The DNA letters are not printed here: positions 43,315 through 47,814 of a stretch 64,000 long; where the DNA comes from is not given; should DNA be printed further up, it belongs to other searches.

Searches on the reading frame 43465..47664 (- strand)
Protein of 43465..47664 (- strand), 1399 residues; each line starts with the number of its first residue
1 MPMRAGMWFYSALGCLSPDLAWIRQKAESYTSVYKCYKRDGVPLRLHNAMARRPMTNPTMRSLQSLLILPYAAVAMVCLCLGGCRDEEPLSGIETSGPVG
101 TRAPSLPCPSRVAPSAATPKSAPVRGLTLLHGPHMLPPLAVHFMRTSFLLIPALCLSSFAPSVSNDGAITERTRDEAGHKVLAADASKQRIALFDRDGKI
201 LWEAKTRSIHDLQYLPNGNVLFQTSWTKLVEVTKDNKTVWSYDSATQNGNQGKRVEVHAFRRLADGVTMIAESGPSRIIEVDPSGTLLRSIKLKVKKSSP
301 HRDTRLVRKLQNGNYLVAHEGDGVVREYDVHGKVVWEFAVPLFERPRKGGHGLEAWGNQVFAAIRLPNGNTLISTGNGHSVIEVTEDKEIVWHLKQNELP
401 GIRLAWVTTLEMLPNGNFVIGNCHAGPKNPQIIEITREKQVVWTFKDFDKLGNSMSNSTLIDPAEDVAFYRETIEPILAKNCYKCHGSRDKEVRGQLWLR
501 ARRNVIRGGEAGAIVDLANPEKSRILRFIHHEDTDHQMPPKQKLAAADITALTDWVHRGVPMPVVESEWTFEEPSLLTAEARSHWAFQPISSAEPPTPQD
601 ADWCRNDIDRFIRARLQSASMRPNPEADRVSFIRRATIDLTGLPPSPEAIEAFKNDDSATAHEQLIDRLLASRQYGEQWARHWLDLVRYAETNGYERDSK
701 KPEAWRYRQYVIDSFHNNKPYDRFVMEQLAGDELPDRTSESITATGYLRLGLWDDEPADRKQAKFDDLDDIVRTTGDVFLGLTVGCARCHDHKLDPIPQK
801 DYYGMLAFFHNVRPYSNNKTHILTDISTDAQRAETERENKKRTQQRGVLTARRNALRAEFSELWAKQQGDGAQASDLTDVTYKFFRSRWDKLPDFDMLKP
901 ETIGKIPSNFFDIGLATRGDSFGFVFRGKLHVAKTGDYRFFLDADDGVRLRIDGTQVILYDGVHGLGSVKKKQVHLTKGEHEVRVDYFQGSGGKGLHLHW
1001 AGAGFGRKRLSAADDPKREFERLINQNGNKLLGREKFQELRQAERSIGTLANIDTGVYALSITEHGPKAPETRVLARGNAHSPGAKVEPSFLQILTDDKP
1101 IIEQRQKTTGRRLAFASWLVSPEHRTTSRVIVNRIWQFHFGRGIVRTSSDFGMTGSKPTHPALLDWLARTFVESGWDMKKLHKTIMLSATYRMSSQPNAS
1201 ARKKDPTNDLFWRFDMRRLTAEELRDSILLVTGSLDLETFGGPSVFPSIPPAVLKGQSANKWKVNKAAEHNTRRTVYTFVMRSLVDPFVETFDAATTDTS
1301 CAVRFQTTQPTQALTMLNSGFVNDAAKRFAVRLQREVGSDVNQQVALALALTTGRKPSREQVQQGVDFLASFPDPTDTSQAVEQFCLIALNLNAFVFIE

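Call 83: search_protein_families(library=pfam, proteins=[window:43465-47664:-], max_evalue=0.0001)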
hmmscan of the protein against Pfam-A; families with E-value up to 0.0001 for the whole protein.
window:43465-47664:- (1399 aa): 7 families
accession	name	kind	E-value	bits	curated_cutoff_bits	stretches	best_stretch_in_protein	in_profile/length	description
PF07587.16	PSD1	-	7.4e-91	304.3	28.5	1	1111-1368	1-243/244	Protein of unknown function (DUF1553)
PF07583.16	PSCyt2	-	1.2e-85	287.2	29.8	1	608-813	2-208/209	Protein of unknown function (DUF1549)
PF22701.2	Mala_s_1-like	-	3.3e-16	60.1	27.5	1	213-422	5-194/195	Mal s 1 allergenic protein-like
PF07691.17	PA14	-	2.1e-12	47.5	24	1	916-1001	40-134/147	PA14 domain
PF07635.16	PSCyt1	-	3.7e-11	43.9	22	1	482-541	1-58/59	Planctomycete cytochrome C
PF14269.12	Arylsulfotran_2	-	6.2e-07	29.5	27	0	309-338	269-298/301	Arylsulfotransferase (ASST)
PF13360.13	PQQ_2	-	7.6e-07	29.5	27.6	1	188-398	2-199/233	Outer membrane protein assembly factor BamB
